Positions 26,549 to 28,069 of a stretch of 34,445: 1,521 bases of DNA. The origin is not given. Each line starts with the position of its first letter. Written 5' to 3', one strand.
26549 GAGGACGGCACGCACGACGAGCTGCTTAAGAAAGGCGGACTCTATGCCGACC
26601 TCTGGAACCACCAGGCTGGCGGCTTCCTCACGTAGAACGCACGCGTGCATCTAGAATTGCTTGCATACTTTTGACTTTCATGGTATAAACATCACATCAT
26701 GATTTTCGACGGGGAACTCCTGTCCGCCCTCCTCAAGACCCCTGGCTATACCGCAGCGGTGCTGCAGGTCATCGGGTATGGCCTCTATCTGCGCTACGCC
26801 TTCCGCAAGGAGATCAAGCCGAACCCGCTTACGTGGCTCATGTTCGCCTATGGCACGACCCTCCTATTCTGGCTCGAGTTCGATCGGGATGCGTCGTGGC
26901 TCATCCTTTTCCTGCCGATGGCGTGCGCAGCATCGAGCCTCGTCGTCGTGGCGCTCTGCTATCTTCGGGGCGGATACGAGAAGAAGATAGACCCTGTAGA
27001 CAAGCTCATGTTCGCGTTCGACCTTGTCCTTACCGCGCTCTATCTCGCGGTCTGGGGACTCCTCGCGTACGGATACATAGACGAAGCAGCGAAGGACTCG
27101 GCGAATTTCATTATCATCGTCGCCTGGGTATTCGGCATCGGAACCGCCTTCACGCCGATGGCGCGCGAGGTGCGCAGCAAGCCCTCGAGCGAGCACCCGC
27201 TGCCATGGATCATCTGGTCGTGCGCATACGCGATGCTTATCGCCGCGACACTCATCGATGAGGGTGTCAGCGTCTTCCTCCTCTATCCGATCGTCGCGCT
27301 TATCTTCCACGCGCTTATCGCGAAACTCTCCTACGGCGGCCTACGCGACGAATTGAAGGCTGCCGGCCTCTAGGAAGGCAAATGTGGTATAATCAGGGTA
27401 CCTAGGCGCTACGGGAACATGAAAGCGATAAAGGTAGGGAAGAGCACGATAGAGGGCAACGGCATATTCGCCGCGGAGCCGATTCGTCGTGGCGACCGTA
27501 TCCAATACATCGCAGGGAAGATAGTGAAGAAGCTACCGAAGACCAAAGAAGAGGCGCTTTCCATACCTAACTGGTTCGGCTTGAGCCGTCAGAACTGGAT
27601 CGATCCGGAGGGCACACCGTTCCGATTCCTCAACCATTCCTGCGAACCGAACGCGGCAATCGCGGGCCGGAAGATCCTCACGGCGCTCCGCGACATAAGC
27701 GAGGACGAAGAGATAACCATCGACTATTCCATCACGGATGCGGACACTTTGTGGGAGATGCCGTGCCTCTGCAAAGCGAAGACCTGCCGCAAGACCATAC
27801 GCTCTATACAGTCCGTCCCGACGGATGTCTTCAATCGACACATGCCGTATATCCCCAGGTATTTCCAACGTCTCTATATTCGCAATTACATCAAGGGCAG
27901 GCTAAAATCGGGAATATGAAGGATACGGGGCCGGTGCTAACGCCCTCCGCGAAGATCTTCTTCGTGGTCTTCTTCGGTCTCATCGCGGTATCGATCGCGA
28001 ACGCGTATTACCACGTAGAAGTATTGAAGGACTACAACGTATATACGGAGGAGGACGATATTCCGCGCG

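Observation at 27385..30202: Orphan 7TM histidine kinase translationally coupled to two SET-domain methyltransferases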

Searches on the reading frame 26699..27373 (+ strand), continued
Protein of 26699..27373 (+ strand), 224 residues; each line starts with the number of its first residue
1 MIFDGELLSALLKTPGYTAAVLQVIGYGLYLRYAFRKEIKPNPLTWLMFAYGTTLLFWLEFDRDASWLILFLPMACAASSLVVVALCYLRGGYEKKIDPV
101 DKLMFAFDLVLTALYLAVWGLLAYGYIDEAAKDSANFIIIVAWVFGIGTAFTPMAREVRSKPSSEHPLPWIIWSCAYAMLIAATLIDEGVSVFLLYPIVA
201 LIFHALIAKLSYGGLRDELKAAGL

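Call 83: predict_structure(alignment_id=A5)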
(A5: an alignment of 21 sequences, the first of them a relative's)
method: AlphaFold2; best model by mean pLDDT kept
length: 395 residues; sequences in the alignment: 21
mean_pLDDT: 89.6   pTM: 0.81
mean pLDDT of the five models: 89.6, 88.4, 87.4, 86.8, 86.7
residues with pLDDT >= 90: 250; 70-90: 124; 50-70: 12; < 50: 9
segments of 3 or more residues with pLDDT < 50: 388-395
pLDDT, mean of each block of 10 residues (from residue 1): 57 87 98 94 94 96 91 94 96 84 96 97 94 93 95 96 90 98 91 83 97 91 84 95 97 91 87 84 90 93 91 95 96 87 92 89 87 87 62 38
secondary structure, 60 per line:
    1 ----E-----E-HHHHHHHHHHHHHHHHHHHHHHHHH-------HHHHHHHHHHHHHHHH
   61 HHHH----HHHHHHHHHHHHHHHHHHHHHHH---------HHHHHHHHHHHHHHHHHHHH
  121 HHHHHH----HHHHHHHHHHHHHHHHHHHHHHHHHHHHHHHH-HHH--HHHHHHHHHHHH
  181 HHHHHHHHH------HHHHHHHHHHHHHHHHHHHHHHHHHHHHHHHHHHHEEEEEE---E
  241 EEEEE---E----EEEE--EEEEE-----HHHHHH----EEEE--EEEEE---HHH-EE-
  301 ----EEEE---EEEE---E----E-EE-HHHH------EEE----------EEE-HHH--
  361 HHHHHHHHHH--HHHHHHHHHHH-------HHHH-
elements in order: H13-37 H45-64 H69-91 H101-126 H131-162 H169-189 H196-230 E231-236 E240-245 E254-257 E260-264 H270-275 E280-283 E286-290 E305-308 E312-315 H329-332 E339-341 E352-354 H361-370 H373-383 H391-394

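Call 87: fold_search(model_id=the predicted structure, library=pdb)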
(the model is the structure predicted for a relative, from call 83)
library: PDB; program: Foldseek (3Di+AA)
matches with E <= 10: 532; with E <= 0.001: 156
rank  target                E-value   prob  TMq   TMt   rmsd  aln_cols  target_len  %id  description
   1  9l4v                  4.1e-08  1.00  0.29  0.67   6.0       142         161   31  The crystal structure of BurB-SMM-SAM complex (released 2025-08-20)
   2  9l4t_B                5.0e-08  1.00  0.28  0.64   8.2       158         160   30  The crystal structure of BurB-Met complex (released 2025-08-20)
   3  6u9n_A                3.1e-07  1.00  0.26  0.64   4.1       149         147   26  MLL1 SET N3861I/Q3867L bound to inhibitor 14 (TC-5139) (released 2020-07-01)
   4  9l4t_A                3.1e-07  1.00  0.27  0.64   6.2       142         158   32  The crystal structure of BurB-Met complex (released 2025-08-20)
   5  2w5z_A                3.2e-07  1.00  0.26  0.52   5.5       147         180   29  Ternary Complex of the Mixed Lineage Leukaemia (MLL1) SET Domain with the cofactor product S-Adenosylhomocysteine and  (released 2009-02-10)
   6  7w6a_C                3.2e-07  1.00  0.26  0.59   5.7       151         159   28  Crystal structure of the MLL1 (N3861I/Q3867L/C3882SS)-RBBP5-ASH2L complex (released 2022-09-07)
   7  7w67_C                3.4e-07  1.00  0.26  0.60   5.6       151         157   28  The crystal structure of MLL1 (N3861I/Q3867L/C3882SS)-RBBP5-ASH2L in complex with H3K4me0 peptide (released 2022-09-07)
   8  6u9n_B                3.7e-07  1.00  0.26  0.65   4.1       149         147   26  MLL1 SET N3861I/Q3867L bound to inhibitor 14 (TC-5139) (released 2020-07-01)
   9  6u9k_A                5.7e-07  1.00  0.26  0.62   4.7       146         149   29  MLL1 SET N3861I/Q3867L bound to inhibitor 18 (TC-5153) (released 2020-07-01)
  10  4z4p                  6.2e-07  1.00  0.27  0.60   5.0       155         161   23  Structure of the MLL4 SET Domain (released 2015-09-09)
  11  6u9k_B                7.5e-07  1.00  0.25  0.61   4.9       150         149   27  MLL1 SET N3861I/Q3867L bound to inhibitor 18 (TC-5153) (released 2020-07-01)
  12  6u9m_A                1.3e-06  1.00  0.25  0.61   4.5       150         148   27  MLL1 SET N3861I/Q3867L bound to inhibitor 16 (TC-5109) (released 2020-07-01)
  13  7bre_B                1.4e-06  1.00  0.27  0.59   4.9       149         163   26  The crystal structure of MLL2 in complex with ASH2L and RBBP5 (released 2020-07-22)
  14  5f6l_A                1.4e-06  1.00  0.25  0.58   5.8       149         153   29  The crystal structure of MLL1 (N3861I/Q3867L) in complex with RbBP5 and Ash2L (released 2016-02-24)
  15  5f5e                  1.5e-06  1.00  0.25  0.61   4.9       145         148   28  The Crystal Structure of MLL1 SET domain with N3816I/Q3867L mutation (released 2016-02-24)
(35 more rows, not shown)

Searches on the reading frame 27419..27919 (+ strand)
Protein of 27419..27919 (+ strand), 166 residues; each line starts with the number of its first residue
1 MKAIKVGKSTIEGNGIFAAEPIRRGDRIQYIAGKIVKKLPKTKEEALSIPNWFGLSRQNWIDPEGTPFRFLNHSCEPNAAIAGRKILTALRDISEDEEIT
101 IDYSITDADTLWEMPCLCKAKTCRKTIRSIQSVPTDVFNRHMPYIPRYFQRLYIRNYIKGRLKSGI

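Call 3: search_protein_families(library=pfam, proteins=[window:27419-27919:+], max_evalue=0.01)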
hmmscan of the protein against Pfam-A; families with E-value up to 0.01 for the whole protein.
window:27419-27919:+ (166 aa): 1 family
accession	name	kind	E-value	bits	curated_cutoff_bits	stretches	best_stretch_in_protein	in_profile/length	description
PF00856.33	SET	-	3.4e-16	60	22.4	1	13-104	1-105/105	SET domain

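Call 29: search_solved_structures(query=window:27419-27919:+, max_evalue=0.01, show_alignments=2)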
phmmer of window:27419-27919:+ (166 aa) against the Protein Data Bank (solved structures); distinct sequences matched with E-value up to 0.01: 66 (the best 60 are shown).
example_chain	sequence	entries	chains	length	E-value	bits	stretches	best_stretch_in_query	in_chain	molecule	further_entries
7u5v_A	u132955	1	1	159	8.8e-14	54.7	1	3-127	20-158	Histone-lysine N-methyltransferase 2A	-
2w5y_A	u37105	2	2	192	1.6e-13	53.8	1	2-127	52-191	HISTONE-LYSINE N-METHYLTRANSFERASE HRX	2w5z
6kiu_K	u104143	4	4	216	2.3e-13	53.3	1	2-127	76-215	Histone-lysine N-methyltransferase 2A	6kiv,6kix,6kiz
7w67_C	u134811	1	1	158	2.5e-13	53.2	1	2-127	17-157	Histone-lysine N-methyltransferase 2A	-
7w6a_C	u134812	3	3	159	2.5e-13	53.2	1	2-127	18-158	Histone-lysine N-methyltransferase 2A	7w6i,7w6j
7ud5_K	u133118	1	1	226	2.7e-13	53.1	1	2-127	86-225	cDNA FLJ56846, highly similar to Zinc finger protein HRX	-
5f5e_A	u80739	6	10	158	4.1e-13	52.5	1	2-127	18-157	Histone-lysine N-methyltransferase 2A | Histone-lysine N-methyltransferase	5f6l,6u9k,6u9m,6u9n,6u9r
6pwv_C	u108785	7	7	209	9.6e-13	51.3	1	2-127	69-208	Histone-lysine N-methyltransferase 2A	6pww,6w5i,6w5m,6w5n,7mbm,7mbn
7bre_B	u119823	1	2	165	2.2e-12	50.1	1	2-126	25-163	Histone-lysine N-methyltransferase 2B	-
6chg_C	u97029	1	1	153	1.1e-11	47.9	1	3-125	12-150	Histone-lysine N-methyltransferase, H3 lysine-4 specific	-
4z4p_A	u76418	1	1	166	1.2e-11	47.7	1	6-128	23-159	Histone-lysine N-methyltransferase 2D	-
5f6k_C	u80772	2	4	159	3.4e-11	46.3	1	5-126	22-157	Histone-lysine N-methyltransferase 2C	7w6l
5f59_A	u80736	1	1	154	3.9e-11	46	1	5-125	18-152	Histone-lysine N-methyltransferase 2C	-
6ugm_M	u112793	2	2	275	5.6e-11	45.5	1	3-125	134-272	Histone-lysine N-methyltransferase, H3 lysine-4 specific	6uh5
6kiw_K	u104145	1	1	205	6.5e-11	45.3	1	5-126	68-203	Histone-lysine N-methyltransferase 2C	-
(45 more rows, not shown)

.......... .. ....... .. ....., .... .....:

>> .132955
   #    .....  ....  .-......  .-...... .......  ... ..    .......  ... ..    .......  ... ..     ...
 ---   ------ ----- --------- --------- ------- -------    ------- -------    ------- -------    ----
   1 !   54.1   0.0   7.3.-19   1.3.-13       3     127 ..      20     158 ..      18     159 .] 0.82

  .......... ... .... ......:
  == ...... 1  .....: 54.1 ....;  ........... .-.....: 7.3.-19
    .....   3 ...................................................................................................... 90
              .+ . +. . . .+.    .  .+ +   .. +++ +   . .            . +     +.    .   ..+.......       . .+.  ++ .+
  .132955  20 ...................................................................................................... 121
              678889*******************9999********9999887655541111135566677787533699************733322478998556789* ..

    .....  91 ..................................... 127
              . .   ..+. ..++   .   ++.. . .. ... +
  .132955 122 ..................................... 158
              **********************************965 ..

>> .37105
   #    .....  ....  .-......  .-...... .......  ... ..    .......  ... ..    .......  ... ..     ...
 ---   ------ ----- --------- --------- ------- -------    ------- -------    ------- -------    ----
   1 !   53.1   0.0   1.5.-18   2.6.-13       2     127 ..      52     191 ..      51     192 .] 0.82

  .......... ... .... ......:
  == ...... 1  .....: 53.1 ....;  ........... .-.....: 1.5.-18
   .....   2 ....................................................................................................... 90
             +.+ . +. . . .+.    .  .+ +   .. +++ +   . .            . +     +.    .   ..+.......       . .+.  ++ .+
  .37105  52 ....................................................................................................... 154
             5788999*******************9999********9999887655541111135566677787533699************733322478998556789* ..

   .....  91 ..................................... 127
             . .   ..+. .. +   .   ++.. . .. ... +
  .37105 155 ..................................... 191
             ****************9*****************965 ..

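Call 59: search_protein_families(library=padloc, proteins=[window:27419-27919:+], max_evalue=0.01)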
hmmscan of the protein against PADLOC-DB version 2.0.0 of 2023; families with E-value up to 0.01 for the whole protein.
window:27419-27919:+ (166 aa): 0 families

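Call 60: search_protein_families(library=ncbifam, proteins=[window:27419-27919:+], max_evalue=0.01)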
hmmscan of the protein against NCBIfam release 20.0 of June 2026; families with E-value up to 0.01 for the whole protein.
window:27419-27919:+ (166 aa): 0 families

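Call 90: search_solved_structures(query=A6, max_evalue=0.00001, show_alignments=3)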
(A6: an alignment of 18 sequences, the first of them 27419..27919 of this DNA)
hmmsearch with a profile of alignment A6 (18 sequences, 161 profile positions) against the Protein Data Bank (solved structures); distinct sequences matched with E-value up to 0.00001: 128 (the best 60 are shown).
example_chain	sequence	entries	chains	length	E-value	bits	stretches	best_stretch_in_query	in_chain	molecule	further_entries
7u5v_A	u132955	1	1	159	5.4e-24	87.7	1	5-126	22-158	Histone-lysine N-methyltransferase 2A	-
2w5y_A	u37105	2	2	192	2.2e-23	85.8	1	4-126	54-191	HISTONE-LYSINE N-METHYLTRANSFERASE HRX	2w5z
6kiu_K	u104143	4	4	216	3.1e-23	85.3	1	5-126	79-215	Histone-lysine N-methyltransferase 2A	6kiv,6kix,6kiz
7ud5_K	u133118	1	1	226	3.5e-23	85.1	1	5-126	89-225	cDNA FLJ56846, highly similar to Zinc finger protein HRX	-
7w67_C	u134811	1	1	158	4.8e-23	84.6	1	4-126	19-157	Histone-lysine N-methyltransferase 2A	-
7w6a_C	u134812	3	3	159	4.9e-23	84.6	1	4-126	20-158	Histone-lysine N-methyltransferase 2A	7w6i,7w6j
5f5e_A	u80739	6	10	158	5.5e-23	84.4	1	4-126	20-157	Histone-lysine N-methyltransferase 2A | Histone-lysine N-methyltransferase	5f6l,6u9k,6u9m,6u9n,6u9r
6pwv_C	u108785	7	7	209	1.3e-22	83.2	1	5-126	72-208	Histone-lysine N-methyltransferase 2A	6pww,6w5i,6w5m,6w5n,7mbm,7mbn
4z4p_A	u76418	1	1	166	3.1e-22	82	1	3-127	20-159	Histone-lysine N-methyltransferase 2D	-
7bre_B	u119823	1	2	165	8.6e-22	80.6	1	4-126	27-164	Histone-lysine N-methyltransferase 2B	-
5f6k_C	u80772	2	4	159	3.3e-21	78.7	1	3-126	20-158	Histone-lysine N-methyltransferase 2C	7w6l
5f59_A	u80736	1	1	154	4e-21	78.4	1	3-125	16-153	Histone-lysine N-methyltransferase 2C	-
6kiw_K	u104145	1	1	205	7e-21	77.6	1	3-126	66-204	Histone-lysine N-methyltransferase 2C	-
9yl3_K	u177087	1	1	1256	2.3e-20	75.9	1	3-126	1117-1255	[histone H3]-lysine(4) N-methyltransferase,Histone-lysine N-methyltransferase 2D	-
9yle_K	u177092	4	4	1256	2.3e-20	75.9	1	3-126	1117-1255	[histone H3]-lysine(4) N-methyltransferase,Histone-lysine N-methyltransferase 2D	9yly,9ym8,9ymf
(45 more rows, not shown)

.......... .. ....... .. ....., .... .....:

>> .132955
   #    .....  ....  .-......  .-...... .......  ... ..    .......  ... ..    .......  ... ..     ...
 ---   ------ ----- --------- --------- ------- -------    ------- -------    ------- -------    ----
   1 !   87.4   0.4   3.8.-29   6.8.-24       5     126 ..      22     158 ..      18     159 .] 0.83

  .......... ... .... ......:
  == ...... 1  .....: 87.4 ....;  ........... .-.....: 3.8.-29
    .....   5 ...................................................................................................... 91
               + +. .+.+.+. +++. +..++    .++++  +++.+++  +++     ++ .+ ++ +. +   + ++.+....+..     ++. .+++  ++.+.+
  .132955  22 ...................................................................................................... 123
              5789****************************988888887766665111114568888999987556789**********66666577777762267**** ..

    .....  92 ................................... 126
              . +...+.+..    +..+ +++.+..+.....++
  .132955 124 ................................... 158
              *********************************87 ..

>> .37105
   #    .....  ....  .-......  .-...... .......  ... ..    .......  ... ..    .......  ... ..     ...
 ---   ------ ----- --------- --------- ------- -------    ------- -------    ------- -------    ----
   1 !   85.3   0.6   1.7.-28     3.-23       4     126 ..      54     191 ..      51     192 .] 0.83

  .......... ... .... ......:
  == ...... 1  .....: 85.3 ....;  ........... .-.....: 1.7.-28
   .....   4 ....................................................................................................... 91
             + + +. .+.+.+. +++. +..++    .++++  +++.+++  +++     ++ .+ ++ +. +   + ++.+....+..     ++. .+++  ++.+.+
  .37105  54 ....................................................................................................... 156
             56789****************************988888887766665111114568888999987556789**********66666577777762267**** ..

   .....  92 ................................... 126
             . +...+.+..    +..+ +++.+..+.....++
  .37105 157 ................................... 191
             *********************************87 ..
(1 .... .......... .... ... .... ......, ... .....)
